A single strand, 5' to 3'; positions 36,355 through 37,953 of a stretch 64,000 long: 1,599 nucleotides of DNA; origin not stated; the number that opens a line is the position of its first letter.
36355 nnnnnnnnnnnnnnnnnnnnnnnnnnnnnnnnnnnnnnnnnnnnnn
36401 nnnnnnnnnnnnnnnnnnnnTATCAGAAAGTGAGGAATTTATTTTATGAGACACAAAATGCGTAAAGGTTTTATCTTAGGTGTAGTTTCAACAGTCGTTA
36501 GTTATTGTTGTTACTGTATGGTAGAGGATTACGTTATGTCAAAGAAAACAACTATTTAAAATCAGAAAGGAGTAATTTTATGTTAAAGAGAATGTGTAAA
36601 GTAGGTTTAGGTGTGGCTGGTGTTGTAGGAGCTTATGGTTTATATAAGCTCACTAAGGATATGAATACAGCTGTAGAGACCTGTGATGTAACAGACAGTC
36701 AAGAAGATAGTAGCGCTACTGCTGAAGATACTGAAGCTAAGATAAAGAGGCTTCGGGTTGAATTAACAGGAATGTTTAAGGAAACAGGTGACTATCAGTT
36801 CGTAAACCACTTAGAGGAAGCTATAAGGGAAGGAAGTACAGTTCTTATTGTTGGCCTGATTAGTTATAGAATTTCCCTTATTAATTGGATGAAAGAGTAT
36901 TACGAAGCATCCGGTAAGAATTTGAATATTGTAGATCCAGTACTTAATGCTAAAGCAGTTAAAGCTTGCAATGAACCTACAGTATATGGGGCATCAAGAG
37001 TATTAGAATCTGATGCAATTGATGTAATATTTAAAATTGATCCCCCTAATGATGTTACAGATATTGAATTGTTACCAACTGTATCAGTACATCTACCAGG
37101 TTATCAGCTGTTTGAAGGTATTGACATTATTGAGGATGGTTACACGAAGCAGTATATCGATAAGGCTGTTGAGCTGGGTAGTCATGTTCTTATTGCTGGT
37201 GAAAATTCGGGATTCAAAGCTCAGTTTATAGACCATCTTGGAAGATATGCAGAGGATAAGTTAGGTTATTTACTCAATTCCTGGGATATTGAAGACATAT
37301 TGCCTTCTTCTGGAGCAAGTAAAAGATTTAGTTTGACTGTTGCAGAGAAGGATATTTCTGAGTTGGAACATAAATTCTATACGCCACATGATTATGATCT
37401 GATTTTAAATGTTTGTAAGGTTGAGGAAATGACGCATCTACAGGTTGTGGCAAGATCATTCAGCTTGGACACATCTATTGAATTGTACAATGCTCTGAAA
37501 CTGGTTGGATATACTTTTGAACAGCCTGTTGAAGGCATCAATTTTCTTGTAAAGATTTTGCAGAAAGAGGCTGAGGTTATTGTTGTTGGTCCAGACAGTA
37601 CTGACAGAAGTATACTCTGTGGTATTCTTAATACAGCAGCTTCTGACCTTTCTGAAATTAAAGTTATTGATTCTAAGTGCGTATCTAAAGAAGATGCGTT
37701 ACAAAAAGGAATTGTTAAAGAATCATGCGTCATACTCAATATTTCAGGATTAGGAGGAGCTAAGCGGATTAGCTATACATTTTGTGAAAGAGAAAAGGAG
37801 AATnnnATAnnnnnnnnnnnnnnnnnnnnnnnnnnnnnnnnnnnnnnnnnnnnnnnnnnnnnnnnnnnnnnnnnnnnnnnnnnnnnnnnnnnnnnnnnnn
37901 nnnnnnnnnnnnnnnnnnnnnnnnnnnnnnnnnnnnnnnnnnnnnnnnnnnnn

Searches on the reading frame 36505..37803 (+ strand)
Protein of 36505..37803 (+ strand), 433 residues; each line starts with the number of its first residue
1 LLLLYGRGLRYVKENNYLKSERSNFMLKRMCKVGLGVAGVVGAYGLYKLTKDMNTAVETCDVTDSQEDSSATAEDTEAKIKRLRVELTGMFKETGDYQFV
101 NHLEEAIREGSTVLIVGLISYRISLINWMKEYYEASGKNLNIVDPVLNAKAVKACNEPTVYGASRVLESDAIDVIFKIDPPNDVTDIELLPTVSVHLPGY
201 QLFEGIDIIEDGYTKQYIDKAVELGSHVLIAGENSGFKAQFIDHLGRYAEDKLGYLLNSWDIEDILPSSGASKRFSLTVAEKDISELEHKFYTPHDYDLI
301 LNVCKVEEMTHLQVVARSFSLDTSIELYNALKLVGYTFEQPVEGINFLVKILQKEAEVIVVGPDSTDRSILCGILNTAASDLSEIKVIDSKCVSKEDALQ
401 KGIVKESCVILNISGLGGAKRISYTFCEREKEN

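Call 12: search_protein_families(library=pfam, proteins=[window:36505-37803:+], max_evalue=0.01)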
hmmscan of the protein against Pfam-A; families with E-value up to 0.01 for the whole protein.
window:36505-37803:+ (433 aa): 0 families

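Call 14: search_protein_families(library=padloc, proteins=[window:36505-37803:+], max_evalue=0.01)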
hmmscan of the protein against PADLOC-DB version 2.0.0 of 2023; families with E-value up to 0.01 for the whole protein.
window:36505-37803:+ (433 aa): 0 families

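Call 22: find_homologous_proteins(query=window:36580-37803:+, max_evalue=0.001)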
Query window:36580-37803:+ (408 aa): 24 proteins with E <= 0.001 among 5996 candidates.
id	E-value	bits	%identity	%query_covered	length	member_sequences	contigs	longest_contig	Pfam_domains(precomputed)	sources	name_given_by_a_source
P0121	5.8e-265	896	100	100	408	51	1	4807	-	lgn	-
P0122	5.4e-257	870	96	100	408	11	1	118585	-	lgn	-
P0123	6.4e-253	856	96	100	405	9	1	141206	-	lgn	-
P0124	9.8e-251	849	93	100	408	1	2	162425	-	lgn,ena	-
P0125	1.8e-250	848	93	100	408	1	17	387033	-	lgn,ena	-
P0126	2.2e-250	848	93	100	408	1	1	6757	-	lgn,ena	-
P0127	2.6e-250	848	93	100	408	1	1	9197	-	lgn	-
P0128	3.3e-250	847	93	100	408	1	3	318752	-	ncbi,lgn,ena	-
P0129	8.1e-249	843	92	100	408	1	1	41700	-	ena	-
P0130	9.7e-239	810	90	100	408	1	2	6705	-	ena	-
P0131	1.1e-238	810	89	100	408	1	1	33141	-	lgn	-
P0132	2.6e-237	805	89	100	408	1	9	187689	-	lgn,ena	-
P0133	4.6e-231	784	87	100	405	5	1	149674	-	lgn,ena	-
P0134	1.8e-230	783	87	100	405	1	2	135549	-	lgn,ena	-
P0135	6.8e-229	777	87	100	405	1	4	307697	-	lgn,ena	-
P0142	8.5e-178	609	70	100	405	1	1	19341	-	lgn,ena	-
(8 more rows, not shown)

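Call 24: find_encoding_contigs(protein=P0142, flank=6000, max_places=2)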
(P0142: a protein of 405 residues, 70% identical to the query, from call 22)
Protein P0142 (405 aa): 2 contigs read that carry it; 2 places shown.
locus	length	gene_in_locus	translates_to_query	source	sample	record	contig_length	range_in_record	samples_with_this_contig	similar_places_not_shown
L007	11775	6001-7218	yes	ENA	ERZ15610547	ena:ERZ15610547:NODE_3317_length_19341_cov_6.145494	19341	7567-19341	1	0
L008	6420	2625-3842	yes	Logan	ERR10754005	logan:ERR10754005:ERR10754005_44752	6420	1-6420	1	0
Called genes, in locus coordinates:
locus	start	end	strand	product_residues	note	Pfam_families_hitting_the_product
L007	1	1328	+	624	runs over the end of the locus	-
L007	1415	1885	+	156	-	-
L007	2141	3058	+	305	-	-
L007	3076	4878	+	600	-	PF08269:dCache_2, PF17200:sCache_2, PF17201:Cache_3-Cache_2, PF00015:MCPsignal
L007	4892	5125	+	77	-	-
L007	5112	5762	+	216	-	PF07238:PilZ (weak)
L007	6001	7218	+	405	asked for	-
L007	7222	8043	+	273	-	PF10021:PARG_cat_microb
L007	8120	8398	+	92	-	-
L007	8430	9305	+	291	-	-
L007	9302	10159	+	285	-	-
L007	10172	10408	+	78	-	-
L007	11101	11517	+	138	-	PF04193:PQ-loop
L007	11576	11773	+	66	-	?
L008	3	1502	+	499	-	?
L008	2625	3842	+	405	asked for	-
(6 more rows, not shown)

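Call 57: predict_structure(alignment_id=A2)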
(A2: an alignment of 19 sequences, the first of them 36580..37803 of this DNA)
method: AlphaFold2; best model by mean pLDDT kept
length: 408 residues; sequences in the alignment: 19
mean_pLDDT: 51.3   pTM: 0.32
mean pLDDT of the five models: 51.3, 47.9, 47.8, 39.4, 39.0
residues with pLDDT >= 90: 3; 70-90: 91; 50-70: 85; < 50: 229
segments of 3 or more residues with pLDDT < 50: 1-47, 67-73, 91-93, 119-130, 137-217, 219-221, 223-257, 259-274, 278-281, 284-300, 406-408
pLDDT, mean of each block of 10 residues (from residue 1): 23 28 32 25 41 76 54 57 57 56 78 63 40 49 37 30 22 21 31 41 38 45 44 37 37 47 40 46 46 39 66 64 69 86 81 67 88 84 84 76 56
secondary structure, 60 per line:
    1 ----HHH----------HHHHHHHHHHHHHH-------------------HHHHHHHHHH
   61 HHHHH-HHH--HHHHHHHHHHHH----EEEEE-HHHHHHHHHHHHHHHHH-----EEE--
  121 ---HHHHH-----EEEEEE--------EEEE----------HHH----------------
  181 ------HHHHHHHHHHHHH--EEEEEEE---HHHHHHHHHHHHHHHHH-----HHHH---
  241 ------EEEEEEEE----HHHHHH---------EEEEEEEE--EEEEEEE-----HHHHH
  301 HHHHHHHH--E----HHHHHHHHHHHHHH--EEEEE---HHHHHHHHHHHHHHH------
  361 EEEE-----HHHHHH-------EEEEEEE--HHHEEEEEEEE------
elements in order: H18-31 H51-65 H72-83 E88-92 H94-110 E116-118 H124-128 E134-139 E148-151 H187-199 E202-208 H212-228 H234-237 E247-254 H259-264 E274-281 E284-290 H296-308 H316-329 E332-336 H340-354 E361-364 H370-375 E383-389 E395-402

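Call 58: search_protein_representatives(protein=window:36580-37803:+)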
Query: 408 residues. Proteins with E-value up to 0.001 (for the whole library): 2; up to 1e-10: 2; up to 1e-30: 2. The best 2 are listed.
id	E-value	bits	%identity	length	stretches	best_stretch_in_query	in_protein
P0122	1.7e-257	869.8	96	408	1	1-408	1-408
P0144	1.1e-89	317.4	58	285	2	1-174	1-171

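Call 73: fold_search(model_id=the predicted structure, library=pdb)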
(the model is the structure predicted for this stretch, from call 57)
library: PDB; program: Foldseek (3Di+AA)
matches with E <= 10: 678; with E <= 0.001: 0
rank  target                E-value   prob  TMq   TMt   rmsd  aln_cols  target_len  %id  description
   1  8z62_A                5.2e-02  0.08  0.08  0.08  16.9       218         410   11  Crystal structure of rRNA (uracil-C5)-methyltransferase from Pyrococcus horikoshii OT3 (released 2024-10-16)
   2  7l21_B                5.5e-02  0.33  0.13  0.11   9.6       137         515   12  Pyruvate Kinase M2 mutant-N70D (released 2021-12-22)
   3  6wp3_A                5.5e-02  0.30  0.12  0.11   9.5       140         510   13  Pyruvate Kinase M2 Mutant-K433Q (released 2020-10-07)
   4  8zn5_J                5.5e-02  0.11  0.10  0.10  19.3       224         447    9  Crystal Structure of Designed Clock Protein KaiC (released 2025-04-16)
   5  4tl7_A                6.2e-02  0.11  0.09  0.14  16.5       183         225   10  Crystal structure of N-terminal C1 domain of KaiC (released 2015-07-01)
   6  4tl9_B                7.0e-02  0.12  0.09  0.14  16.7       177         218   12  Crystal structure of N-terminal C1 domain of KaiC (released 2015-07-01)
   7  4tl7_D                7.0e-02  0.10  0.09  0.14  16.6       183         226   10  Crystal structure of N-terminal C1 domain of KaiC (released 2015-07-01)
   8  4tld_F                7.4e-02  0.12  0.10  0.15  16.6       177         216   11  Crystal structure of N-terminal C1 domain of KaiC (released 2015-07-01)
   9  7s65_A                7.4e-02  0.06  0.09  0.08  23.0       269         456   11  Compressed conformation of nighttime state KaiC (released 2021-09-22)
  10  7s67_A                7.9e-02  0.10  0.09  0.08  17.4       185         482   14  Extended conformation of daytime state KaiC (released 2021-09-22)
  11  2gbl_D                7.9e-02  0.10  0.09  0.08  16.9       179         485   12  Crystal Structure of Full Length Circadian Clock Protein KaiC with Phosphorylation Sites (released 2007-01-23)
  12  3k0f_C                7.9e-02  0.08  0.09  0.08  17.5       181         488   12  Crystal structure of the phosphorylation-site double mutant T426A/T432A of the KaiC circadian clock protein (released 2010-03-31)
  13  4ijm_D                7.9e-02  0.08  0.09  0.08  19.6       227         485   11  Crystal structure of circadian clock protein KaiC A422V mutant (released 2013-02-13)
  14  3k0f_D                8.4e-02  0.13  0.10  0.09  16.9       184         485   11  Crystal structure of the phosphorylation-site double mutant T426A/T432A of the KaiC circadian clock protein (released 2010-03-31)
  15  4tl8_F                8.9e-02  0.14  0.10  0.17  15.6       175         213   11  Crystal structure of N-terminal C1 domain of KaiC (released 2015-07-01)
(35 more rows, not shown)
